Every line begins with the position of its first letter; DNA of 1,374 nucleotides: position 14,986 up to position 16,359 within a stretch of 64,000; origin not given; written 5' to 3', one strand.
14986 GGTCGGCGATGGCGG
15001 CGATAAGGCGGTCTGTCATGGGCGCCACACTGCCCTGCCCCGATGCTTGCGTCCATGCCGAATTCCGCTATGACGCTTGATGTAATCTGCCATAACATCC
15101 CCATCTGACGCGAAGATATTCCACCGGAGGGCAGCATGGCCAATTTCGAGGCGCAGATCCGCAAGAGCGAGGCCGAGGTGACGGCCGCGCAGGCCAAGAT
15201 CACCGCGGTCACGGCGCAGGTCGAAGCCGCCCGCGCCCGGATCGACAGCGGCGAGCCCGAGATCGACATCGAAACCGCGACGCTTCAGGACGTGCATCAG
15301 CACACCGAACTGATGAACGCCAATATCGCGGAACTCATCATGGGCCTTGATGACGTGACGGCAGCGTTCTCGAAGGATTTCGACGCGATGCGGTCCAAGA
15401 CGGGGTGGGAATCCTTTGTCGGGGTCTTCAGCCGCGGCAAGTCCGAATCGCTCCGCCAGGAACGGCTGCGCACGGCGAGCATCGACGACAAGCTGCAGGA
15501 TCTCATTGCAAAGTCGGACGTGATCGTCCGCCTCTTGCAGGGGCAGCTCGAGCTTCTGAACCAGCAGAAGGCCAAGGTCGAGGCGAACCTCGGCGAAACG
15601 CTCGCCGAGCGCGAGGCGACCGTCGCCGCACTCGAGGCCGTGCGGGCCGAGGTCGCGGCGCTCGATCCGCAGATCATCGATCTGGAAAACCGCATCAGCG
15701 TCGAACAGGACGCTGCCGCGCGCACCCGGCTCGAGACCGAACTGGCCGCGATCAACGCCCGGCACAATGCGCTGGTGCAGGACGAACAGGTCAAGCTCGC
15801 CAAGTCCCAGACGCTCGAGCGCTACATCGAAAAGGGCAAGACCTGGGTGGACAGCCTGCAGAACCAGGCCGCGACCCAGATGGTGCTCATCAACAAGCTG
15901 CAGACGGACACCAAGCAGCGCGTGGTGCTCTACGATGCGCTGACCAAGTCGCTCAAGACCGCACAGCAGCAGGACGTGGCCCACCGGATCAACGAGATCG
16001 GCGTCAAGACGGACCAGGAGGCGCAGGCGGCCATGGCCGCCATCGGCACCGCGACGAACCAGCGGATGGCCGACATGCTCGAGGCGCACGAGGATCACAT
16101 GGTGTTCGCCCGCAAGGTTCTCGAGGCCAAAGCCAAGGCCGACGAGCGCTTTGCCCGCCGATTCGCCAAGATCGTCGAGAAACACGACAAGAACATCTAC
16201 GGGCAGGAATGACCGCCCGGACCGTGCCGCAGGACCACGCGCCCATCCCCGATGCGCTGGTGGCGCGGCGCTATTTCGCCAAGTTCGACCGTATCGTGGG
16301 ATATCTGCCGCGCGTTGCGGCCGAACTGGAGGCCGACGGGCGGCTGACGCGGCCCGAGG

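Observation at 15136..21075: Tightly coupled operon of unknown function: TelA-like coiled coil, two unknown proteins, an AAA ATPase and a membrane hairpin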

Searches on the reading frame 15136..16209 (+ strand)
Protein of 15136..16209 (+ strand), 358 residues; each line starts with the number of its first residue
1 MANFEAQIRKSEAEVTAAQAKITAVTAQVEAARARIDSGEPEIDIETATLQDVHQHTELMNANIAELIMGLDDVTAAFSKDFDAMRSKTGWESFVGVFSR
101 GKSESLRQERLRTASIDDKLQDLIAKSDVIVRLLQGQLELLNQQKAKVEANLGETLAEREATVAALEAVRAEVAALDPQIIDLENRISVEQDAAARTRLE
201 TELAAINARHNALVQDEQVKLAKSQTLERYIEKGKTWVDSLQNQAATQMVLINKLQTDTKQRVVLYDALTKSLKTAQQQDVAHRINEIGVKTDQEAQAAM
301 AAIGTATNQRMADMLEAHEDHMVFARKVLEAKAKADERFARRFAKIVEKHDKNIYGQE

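Call 3: search_protein_families(library=pfam, proteins=[window:15136-16209:+], max_evalue=0.1)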
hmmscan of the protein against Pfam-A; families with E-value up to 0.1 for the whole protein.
window:15136-16209:+ (358 aa): 0 families

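Call 4: search_protein_families(library=ncbifam, proteins=[window:15136-16209:+], max_evalue=0.1)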
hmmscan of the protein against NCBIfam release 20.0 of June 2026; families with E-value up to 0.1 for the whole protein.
window:15136-16209:+ (358 aa): 0 families

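Call 5: search_protein_families(library=padloc, proteins=[window:15136-16209:+], max_evalue=0.1)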
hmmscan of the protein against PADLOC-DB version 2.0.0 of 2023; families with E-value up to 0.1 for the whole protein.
window:15136-16209:+ (358 aa): 2 families
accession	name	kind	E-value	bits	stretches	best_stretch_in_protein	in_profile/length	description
PDLC03865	LmuB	-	0.0025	14.1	1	5-283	543-825/1007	-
PDLC03899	NsnC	-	0.0032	14.9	1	230-346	43-161/299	-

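Call 9: search_solved_structures(query=window:15136-16209:+, max_evalue=1)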
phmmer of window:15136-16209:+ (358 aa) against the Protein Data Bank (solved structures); distinct sequences matched with E-value up to 1: 3.
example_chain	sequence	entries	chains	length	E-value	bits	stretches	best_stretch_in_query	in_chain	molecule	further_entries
3p1t_A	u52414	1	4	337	0.001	22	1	24-111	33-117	Putative histidinol-phosphate aminotransferase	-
10aw_A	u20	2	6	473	0.14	14.9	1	127-189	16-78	50 kDa outer membrane protein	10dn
1vl0_A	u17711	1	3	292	0.86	12.4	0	240-304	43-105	DTDP-4-dehydrorhamnose reductase, rfbD ortholog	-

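Call 15: list_cluster_members(proteins=[window:15136-16209:+, window:16209-17327:+, window:17436-19403:+, window:20809-21072:+, window:21088-21765:+, window:21817-22086:+])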
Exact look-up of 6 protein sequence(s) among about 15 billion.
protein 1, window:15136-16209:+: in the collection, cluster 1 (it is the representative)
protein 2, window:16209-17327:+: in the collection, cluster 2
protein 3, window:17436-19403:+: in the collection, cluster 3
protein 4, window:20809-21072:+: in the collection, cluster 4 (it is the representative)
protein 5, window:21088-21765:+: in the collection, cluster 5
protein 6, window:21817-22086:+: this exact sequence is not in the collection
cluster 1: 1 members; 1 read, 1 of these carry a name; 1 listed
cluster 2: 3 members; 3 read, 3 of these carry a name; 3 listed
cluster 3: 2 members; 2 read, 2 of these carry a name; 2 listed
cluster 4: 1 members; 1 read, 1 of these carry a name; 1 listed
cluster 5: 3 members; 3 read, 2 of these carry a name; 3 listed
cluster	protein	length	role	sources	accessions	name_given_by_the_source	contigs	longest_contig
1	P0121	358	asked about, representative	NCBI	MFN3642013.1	MAG: hypothetical protein ACK4TB_03710 [Gemmobacter sp.]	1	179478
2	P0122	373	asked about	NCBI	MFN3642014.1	MAG: hypothetical protein ACK4TB_03715 [Gemmobacter sp.]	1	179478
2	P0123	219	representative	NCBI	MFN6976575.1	MAG: hypothetical protein ACK4OP_00485, partial [Gemmobacter sp.]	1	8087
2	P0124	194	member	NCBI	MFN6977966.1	MAG: hypothetical protein ACK4OP_07565, partial [Gemmobacter sp.]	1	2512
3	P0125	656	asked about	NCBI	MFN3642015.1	MAG: ATP-binding protein [Gemmobacter sp.]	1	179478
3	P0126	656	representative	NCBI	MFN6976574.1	MAG: ATP-binding protein [Gemmobacter sp.]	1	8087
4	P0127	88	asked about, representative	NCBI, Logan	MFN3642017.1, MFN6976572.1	MAG: hypothetical protein ACK4TB_03730 [Gemmobacter sp.]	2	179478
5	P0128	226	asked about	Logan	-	-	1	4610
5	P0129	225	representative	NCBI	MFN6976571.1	MAG: DUF1523 family protein [Gemmobacter sp.]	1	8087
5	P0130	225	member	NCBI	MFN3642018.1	MAG: DUF1523 family protein [Gemmobacter sp.]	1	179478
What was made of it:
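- Checked: Exact-sequence look-up finds A, B, C and E in NCBI as the PGAP calls of a Gemmobacter sp. MAG, MFN3642013-17 (call 15).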

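Call 25: search_protein_families(library=pfam, alignment_id=A2, max_evalue=10)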
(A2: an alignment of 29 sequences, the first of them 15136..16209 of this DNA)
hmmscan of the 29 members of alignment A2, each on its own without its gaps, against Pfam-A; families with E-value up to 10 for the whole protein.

A. member 1, window:15136-16209:+ (358 aa): 7 families
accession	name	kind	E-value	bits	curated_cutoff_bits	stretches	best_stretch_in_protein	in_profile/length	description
PF10473.14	CENP-F_leu_zip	-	0.39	11.2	34.5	1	132-196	55-119/140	Leucine-rich repeats of kinetochore protein Cenp-F/LEK1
PF10384.14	Scm3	-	0.41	10.8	24.3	1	329-351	2-24/53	Centromere protein Scm3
PF04201.20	TPD52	-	1.1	10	25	1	260-316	44-100/108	Tumour protein D52 family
PF19962.4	EAD9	-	1.4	9.1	25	1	172-206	14-48/62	Effector-associated domain 9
PF05377.16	FlaC_arch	-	1.8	9.5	27.8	0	225-271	3-49/55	Flagella accessory protein C (FlaC)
PF07863.16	CtnDOT_TraJ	-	5.8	8.1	28.4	1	282-316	29-63/66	Homologues of TraJ from Bacteroides conjugative transposon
PF11559.13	ADIP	-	9.9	6.7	34.3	2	3-81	56-134/151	Afadin- and alpha -actinin-Binding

B. families by the number of members that match (of 29 scanned): 42 families (the first 25 are shown)
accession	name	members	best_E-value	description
PF04201.20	TPD52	22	0.012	Tumour protein D52 family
PF07863.16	CtnDOT_TraJ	21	0.032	Homologues of TraJ from Bacteroides conjugative transposon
PF10473.14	CENP-F_leu_zip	13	0.1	Leucine-rich repeats of kinetochore protein Cenp-F/LEK1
PF10384.14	Scm3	12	0.0027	Centromere protein Scm3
PF16326.10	ABC_tran_CTD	8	0.023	ABC transporter C-terminal domain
PF05377.16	FlaC_arch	8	0.18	Flagella accessory protein C (FlaC)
PF19962.4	EAD9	6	0.048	Effector-associated domain 9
PF15828.10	RDD1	4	0.017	Required for drug-induced death protein 1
PF10805.13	DUF2730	4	0.063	Protein of unknown function (DUF2730)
PF13851.11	GAS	3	0.44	Growth-arrest specific micro-tubule binding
PF10186.14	ATG14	3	3.8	Vacuolar sorting 38 and autophagy-related subunit 14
PF01331.24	mRNA_cap_enzyme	2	0.043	mRNA capping enzyme, catalytic domain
PF04629.19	ICA69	2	0.45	Islet cell autoantigen ICA69, C-terminal domain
PF15188.11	CCDC-167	2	1.1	Coiled-coil domain-containing protein 167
PF05873.17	Mt_ATP-synt_D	2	1.2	ATP synthase D chain, mitochondrial (ATP5H)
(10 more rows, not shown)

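Call 40: search_protein_representatives(protein=window:15136-16209:+)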
Query: 358 residues. Proteins with E-value up to 0.001 (for the whole library): 284; up to 1e-10: 202; up to 1e-30: 98. The best 150 are listed.
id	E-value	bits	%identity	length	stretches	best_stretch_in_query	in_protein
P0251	9.4e-164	560.5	76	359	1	1-358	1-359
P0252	7.0e-118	409.9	58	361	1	4-356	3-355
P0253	3.3e-109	381.4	67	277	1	60-336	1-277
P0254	3.6e-101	355.1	78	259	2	246-356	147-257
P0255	2.9e-95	335.7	90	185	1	176-356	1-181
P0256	2.9e-90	319.3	61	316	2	12-286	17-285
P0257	7.1e-90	318.0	70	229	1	133-357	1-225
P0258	2.4e-89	316.2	61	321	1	1-268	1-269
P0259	1.8e-88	313.3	83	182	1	176-356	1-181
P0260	3.5e-80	286.2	47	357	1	24-355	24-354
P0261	1.2e-78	281.1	87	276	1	176-333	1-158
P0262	2.6e-78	280.0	66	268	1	1-231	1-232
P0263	7.5e-77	275.2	45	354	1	39-357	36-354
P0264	4.3e-76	272.7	43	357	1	8-355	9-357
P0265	6.7e-74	265.5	42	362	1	2-355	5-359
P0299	4.8e-54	200.4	36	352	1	25-353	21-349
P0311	2.3e-43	165.3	33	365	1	9-356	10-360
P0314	2.1e-42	162.1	32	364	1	17-351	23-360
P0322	4.6e-40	154.4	32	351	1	17-355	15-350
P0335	9.8e-35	137.0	30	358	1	11-349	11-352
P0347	3.6e-31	125.3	29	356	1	42-350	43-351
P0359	1.1e-26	110.6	29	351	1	30-347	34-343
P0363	1.9e-24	103.2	29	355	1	3-356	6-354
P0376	4.1e-22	95.5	29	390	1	31-345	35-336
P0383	2.0e-21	93.3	28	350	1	53-350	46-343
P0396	7.5e-19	84.8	25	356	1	38-313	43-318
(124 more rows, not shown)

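Call 41: search_protein_families(library=pfam, proteins=[P0264, P0299, P0314, P0322, P0335, P0347, P0359, P0363, P0376, P0396], max_evalue=0.1)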
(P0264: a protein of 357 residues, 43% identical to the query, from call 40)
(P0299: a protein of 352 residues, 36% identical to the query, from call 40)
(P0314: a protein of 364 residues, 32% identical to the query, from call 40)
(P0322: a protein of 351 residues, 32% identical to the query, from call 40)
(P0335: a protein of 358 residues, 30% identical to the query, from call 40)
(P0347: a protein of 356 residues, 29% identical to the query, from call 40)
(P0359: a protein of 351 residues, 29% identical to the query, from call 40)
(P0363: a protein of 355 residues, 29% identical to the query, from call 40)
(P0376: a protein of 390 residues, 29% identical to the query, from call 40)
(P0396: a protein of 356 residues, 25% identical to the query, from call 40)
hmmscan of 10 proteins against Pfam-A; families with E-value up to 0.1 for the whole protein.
P0264 (357 aa): 1 family
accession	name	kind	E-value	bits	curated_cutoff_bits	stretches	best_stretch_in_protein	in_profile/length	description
PF17045.10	CEP63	-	0.077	13.2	33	1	139-352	29-231/263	Centrosomal protein of 63 kDa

P0299 (352 aa): 2 families
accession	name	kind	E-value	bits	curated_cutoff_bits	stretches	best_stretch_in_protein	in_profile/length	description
PF06013.18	WXG100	-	0.0026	18.4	27.3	1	2-82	2-82/86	Proteins of 100 residues with WXG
PF13060.11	DUF3921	-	0.0086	16.5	25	1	34-55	19-40/58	Protein of unknown function (DUF3921)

P0314 (364 aa): 3 families
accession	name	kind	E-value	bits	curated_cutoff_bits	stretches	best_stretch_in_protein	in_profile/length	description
PF13851.11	GAS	-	0.00076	19.4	32.3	1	143-240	31-129/200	Growth-arrest specific micro-tubule binding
PF06103.16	DUF948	-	0.034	14.8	37.2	0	157-199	24-66/89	Bacterial protein of unknown function (DUF948)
PF04822.18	Takusan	-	0.072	13.4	28.1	0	162-221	6-69/85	Takusan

P0322 (351 aa): 2 families
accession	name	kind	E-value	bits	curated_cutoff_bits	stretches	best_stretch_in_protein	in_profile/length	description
PF19962.4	EAD9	-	0.0041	17.3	25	1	164-211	11-58/62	Effector-associated domain 9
PF09195.17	Endonuc-BglII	-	0.013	15.6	26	1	104-226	24-125/163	Restriction endonuclease BglII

P0335 (358 aa): 2 families
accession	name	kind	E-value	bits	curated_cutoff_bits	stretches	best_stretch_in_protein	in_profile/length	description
PF05391.16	Lsm_interact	-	0.0086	16.1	21.4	1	309-318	8-17/19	Lsm interaction motif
PF21179.3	BldD-like_C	-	0.034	14.4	27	0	220-254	36-70/70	DNA-binding protein BldD-like, C-terminal domain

P0347 (356 aa): 0 families

P0359 (351 aa): 1 family
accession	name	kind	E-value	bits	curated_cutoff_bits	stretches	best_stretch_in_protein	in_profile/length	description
PF17007.11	HTH_micro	-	0.09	12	27.3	0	144-258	216-330/454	HTH-like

P0363 (355 aa): 0 families

P0376 (390 aa): 0 families

P0396 (356 aa): 1 family
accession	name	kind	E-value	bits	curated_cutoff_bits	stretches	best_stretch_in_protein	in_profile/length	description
PF16526.10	CLZ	-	0.05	14.4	26.7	0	43-90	22-69/71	C-terminal leucine zipper domain of cyclic nucleotide-gated channels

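Call 47: find_homologous_proteins(query=A7, max_evalue=0.001)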
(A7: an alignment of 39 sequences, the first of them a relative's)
Query A7 (39 sequences) (365 aa, profile of the alignment): 29 proteins with E <= 0.001 among 8000 candidates.
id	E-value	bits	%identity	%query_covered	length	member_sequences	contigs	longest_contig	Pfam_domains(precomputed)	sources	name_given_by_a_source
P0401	1.5e-111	391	58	99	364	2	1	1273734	-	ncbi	-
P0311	2.3e-111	390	100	100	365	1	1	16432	-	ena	-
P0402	8.6e-111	389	59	99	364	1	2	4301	-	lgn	-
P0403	2.3e-110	387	50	98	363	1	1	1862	-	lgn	-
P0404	1.1e-108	382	53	98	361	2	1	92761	-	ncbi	-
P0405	6.6e-108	379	62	99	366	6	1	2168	-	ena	-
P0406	1.3e-107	378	58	99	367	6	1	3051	-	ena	-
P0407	4.6e-107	376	54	99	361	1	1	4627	-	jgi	jgi:hypothetical protein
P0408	8.4e-107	375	53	98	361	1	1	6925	-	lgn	-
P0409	1.4e-106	375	52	99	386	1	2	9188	-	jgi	jgi:chromosome segregation ATPase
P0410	4.7e-106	373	51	99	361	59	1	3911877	-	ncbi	-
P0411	5.3e-106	373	52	99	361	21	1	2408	-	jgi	jgi:hypothetical protein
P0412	8.4e-106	372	59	99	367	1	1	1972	-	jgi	jgi:hypothetical protein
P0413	2.8e-105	370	53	99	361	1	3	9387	-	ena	-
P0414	3.3e-105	370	52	99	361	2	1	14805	-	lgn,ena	-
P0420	3.5e-103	364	62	99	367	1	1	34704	-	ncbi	-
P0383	1.9e-69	253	24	79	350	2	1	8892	-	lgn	-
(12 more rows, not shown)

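Call 48: find_encoding_contigs(protein=P0410, flank=10000, max_places=2)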
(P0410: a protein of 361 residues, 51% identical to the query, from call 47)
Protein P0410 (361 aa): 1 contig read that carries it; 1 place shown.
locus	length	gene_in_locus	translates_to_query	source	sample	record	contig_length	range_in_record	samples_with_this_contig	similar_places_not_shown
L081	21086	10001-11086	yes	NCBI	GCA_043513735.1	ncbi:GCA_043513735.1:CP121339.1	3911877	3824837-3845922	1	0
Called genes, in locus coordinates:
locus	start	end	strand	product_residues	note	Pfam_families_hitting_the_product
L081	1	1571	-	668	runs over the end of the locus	PF05226:CHASE2, PF00211:Guanylate_cyc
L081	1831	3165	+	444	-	-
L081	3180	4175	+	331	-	-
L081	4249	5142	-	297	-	PF00140:Sigma70_r1_2 (weak), PF21476:PF0610-like_N (faint), PF04542:Sigma70_r2, PF08279:HTH_11 (faint), PF04545:Sigma70_r4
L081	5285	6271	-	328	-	PF00849:PseudoU_synth_2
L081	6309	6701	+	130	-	-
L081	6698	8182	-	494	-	PF00370:FGGY_N, PF02782:FGGY_C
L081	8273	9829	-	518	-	PF01266:DAO, PF01494:FAD_binding_3 (faint), PF16901:DAO_C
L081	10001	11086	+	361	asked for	-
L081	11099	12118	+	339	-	-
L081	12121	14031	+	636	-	PF00004:AAA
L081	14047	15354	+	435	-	PF20343:DUF6638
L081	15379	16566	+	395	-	PF10095:DUF2333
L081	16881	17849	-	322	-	PF00126:HTH_1, PF03466:LysR_substrate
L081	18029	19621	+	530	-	-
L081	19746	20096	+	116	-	PF07784:DUF1622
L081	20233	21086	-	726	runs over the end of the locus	PF20656:MS_N, PF20658:MSG_insertion, PF01274:MS_TIM-barrel, PF20659:MS_C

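Call 49: find_encoding_contigs(protein=P0383, flank=10000, max_places=2)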
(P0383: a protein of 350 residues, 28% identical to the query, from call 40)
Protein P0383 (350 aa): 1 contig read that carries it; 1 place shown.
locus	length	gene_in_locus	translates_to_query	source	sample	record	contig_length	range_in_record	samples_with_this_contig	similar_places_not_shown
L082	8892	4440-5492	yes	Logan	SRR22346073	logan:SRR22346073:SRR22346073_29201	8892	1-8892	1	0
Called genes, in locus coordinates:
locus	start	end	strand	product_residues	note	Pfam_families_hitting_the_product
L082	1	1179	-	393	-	?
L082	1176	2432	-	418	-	PF25917:BSH_RND (weak), PF25954:Beta-barrel_RND_2 (weak)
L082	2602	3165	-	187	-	-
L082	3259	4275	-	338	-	PF03576:Peptidase_S58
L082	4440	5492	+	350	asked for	-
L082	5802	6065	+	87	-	-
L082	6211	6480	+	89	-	-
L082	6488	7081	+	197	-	PF07509:DUF1523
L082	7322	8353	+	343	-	PF14842:FliG_N, PF14841:FliG_M, PF01706:FliG_C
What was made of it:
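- A's extreme conservation and the existence of an A-E-F-only locus (call 49) argue that A is more than an adaptor for C. A is linked to E-F even where B-C-D are missing (call 49).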

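Call 50: find_encoding_contigs(protein=P0401, flank=10000, max_places=2)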
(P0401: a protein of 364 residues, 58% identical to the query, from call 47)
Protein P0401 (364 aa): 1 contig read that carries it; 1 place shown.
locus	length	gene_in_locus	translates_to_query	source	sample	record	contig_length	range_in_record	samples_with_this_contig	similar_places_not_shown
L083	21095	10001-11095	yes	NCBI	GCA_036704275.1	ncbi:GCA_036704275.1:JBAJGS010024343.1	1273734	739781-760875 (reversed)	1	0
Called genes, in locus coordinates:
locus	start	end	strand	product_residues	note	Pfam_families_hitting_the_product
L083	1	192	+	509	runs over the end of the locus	-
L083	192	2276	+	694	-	-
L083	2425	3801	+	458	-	-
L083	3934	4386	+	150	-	-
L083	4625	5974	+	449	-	PF23127:DotM_C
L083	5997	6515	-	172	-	PF23859:DpdA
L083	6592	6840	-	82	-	PF23859:DpdA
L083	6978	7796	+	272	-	-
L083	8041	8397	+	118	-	-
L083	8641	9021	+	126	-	-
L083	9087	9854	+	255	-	-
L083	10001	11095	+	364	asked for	-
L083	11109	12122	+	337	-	-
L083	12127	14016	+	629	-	PF00004:AAA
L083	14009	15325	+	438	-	PF20343:DUF6638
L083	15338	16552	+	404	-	PF10095:DUF2333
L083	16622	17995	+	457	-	PF07669:Eco57I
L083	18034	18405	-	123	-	-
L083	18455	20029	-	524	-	-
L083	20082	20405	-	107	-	-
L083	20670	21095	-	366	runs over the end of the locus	PF00817:IMS, PF11798:IMS_HHH (weak), PF21999:IMS_HHH_1, PF11799:IMS_C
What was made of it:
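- One Hyphomicrobiales-type locus (L083) sits among DpdA, Eco57I and DotM_C genes (call 50).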

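Call 51: find_encoding_contigs(protein=P0404, flank=10000, max_places=2)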
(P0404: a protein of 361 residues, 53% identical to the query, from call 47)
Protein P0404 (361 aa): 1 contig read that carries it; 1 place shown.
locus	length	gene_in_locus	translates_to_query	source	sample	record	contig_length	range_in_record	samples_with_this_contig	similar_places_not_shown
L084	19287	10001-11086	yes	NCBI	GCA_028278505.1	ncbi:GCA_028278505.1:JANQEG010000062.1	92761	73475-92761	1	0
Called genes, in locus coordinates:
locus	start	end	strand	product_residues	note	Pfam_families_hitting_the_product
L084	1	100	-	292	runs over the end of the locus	PF01817:CM_2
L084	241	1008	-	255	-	PF08241:Methyltransf_11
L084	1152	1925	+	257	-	PF00753:Lactamase_B, PF16123:HAGH_C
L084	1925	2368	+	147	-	PF06172:Cupin_5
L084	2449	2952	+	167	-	PF04073:tRNA_edit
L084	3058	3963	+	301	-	PF00085:Thioredoxin, PF13098:Thioredoxin_2, PF13905:Thioredoxin_8 (weak), PF13432:TPR_16 (weak), PF14559:TPR_19, PF14561:TPR_20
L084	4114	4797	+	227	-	PF02190:LON_substr_bdg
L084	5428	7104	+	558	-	PF01257:2Fe-2S_thioredx, PF01512:Complex1_51K, PF10589:NADH_4Fe-4S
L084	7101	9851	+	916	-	PF13510:Fer2_4, PF14697:Fer4_21 (weak), PF12838:Fer4_7, PF13183:Fer4_8 (weak), PF13187:Fer4_9 (weak), PF04879:Molybdop_Fe4S4, PF00384:Molybdopterin, PF01568:Molydop_binding, +2 more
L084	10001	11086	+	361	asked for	-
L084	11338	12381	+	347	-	-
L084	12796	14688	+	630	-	PF00004:AAA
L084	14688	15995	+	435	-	PF20343:DUF6638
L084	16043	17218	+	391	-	PF10095:DUF2333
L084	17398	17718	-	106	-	PF00085:Thioredoxin, PF00578:AhpC-TSA (weak), PF14595:Thioredoxin_9 (weak), PF13098:Thioredoxin_2, PF13905:Thioredoxin_8 (faint)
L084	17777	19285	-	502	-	?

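Call 53: search_protein_families(library=pfam, proteins=[L081:11099-12115:+, L081:12121-14028:+, L081:15379-16563:+, L082:5802-6062:+, L082:6211-6477:+, L082:6488-7078:+, L083:11109-12119:+, L084:11338-12378:+], max_evalue=0.1)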
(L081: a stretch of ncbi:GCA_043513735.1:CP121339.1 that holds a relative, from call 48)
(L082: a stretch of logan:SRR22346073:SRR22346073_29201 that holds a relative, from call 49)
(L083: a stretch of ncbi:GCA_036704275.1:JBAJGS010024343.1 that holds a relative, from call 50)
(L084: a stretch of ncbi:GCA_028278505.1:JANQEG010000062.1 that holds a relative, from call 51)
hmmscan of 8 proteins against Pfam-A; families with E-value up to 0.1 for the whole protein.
L081:11099-12115:+ (339 aa): 0 families

L081:12121-14028:+ (636 aa): 1 family
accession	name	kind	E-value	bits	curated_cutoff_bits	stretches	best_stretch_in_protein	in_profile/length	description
PF00004.35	AAA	-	1.2e-10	42.4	21.2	1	311-441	5-125/131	ATPase family associated with various cellular activities (AAA)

L081:15379-16563:+ (395 aa): 1 family
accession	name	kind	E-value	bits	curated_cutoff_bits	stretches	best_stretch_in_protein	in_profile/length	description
PF10095.14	DUF2333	-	2.1e-22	80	22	1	151-395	87-329/330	Uncharacterized protein conserved in bacteria (DUF2333)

L082:5802-6062:+ (87 aa): 0 families

L082:6211-6477:+ (89 aa): 1 family
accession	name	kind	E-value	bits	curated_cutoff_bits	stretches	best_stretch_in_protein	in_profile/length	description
PF20479.3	TMEM128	-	0.0038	18.1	23.9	1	5-43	39-76/124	TMEM128 protein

L082:6488-7078:+ (197 aa): 1 family
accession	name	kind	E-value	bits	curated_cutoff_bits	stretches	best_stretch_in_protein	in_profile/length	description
PF07509.16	DUF1523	-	2.1e-64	216.6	23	1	2-178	1-175/176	Protein of unknown function (DUF1523)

L083:11109-12119:+ (337 aa): 0 families

L084:11338-12378:+ (347 aa): 0 families
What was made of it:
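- Closest known: Pfam families of unknown function: DUF6638, DUF1523 and DUF2333. Same: The Hyphomicrobiales partner is DUF2333 (call 53).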
